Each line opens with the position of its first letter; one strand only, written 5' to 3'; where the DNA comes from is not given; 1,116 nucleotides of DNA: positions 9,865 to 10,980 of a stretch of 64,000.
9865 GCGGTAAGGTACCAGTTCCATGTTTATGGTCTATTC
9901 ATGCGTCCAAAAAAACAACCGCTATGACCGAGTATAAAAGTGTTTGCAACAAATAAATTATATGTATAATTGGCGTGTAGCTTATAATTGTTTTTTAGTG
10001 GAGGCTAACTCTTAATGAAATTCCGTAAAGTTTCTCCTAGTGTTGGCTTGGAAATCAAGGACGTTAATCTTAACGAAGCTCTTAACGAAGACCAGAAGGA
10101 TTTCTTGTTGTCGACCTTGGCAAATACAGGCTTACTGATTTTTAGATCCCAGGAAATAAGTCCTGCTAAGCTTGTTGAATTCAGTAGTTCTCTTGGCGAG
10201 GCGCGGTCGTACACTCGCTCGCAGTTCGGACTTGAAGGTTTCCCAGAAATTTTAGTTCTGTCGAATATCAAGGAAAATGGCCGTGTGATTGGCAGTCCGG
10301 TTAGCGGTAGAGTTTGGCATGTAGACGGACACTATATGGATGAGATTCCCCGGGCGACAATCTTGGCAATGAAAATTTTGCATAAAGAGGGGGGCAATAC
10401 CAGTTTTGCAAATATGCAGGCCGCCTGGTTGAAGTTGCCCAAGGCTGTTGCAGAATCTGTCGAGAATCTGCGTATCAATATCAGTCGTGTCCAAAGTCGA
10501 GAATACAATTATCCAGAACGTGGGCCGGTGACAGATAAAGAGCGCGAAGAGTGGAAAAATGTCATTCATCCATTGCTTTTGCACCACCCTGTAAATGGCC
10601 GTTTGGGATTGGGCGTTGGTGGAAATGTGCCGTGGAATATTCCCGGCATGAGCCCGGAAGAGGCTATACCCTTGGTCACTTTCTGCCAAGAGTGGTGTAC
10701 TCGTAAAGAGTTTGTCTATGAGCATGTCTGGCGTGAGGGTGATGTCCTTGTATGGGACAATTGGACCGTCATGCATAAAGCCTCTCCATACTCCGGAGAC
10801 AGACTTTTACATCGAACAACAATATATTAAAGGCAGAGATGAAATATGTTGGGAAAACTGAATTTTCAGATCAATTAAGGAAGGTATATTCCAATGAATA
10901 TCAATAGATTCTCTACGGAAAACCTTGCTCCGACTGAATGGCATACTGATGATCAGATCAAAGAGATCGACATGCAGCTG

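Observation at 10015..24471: Tabtoxinine-beta-lactam-like biosynthetic gene cluster (lysine-pathway-derived monocyclic beta-lactam) outside Pseudomonas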

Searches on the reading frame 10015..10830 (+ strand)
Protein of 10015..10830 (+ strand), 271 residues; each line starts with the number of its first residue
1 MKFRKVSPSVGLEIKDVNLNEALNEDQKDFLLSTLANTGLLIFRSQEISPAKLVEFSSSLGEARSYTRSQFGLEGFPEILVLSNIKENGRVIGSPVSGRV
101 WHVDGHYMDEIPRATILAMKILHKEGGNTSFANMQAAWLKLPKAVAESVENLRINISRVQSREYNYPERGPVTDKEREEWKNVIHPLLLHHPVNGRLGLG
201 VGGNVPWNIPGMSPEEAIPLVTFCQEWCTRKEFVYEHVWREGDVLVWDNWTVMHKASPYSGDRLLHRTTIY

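Call 4: search_protein_families(library=pfam, proteins=[window:10015-10830:+], max_evalue=0.01)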
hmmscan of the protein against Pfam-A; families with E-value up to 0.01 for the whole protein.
window:10015-10830:+ (271 aa): 1 family
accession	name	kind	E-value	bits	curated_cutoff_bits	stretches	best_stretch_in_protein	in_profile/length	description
PF02668.22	TauD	-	6.6e-49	167.6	27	1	3-269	2-267/267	Taurine catabolism dioxygenase TauD, TfdA family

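Call 5: search_protein_families(library=ncbifam, proteins=[window:10015-10830:+], max_evalue=0.01)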
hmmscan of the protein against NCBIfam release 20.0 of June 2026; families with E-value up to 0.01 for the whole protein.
window:10015-10830:+ (271 aa): 5 families
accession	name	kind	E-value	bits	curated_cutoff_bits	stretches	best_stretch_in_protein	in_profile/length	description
NF007104.0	PRK09553.1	equivalog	1.8e-32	112.6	313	1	3-270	7-273/282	taurine dioxygenase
NF049937.1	CMthFAOxDecarbScoE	equivalog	4e-25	88.5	400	1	6-257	7-268/295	(3R)-3-[(carboxymethyl)amino]fatty acid oxygenase/decarboxylase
NF045815.1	Neo-PentlctneFsynPtlD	equivalog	3.4e-16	59.4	550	1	9-261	10-275/301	neopentalenolactone/pentalenolactone F synthase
TIGR02410.1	carnitine_TMLD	equivalog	0.00014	21.6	268.3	0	225-265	303-343/362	trimethyllysine dioxygenase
TIGR02409.1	carnitine_bodg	equivalog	0.0015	17.6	414.75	0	226-263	305-345/366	gamma-butyrobetaine dioxygenase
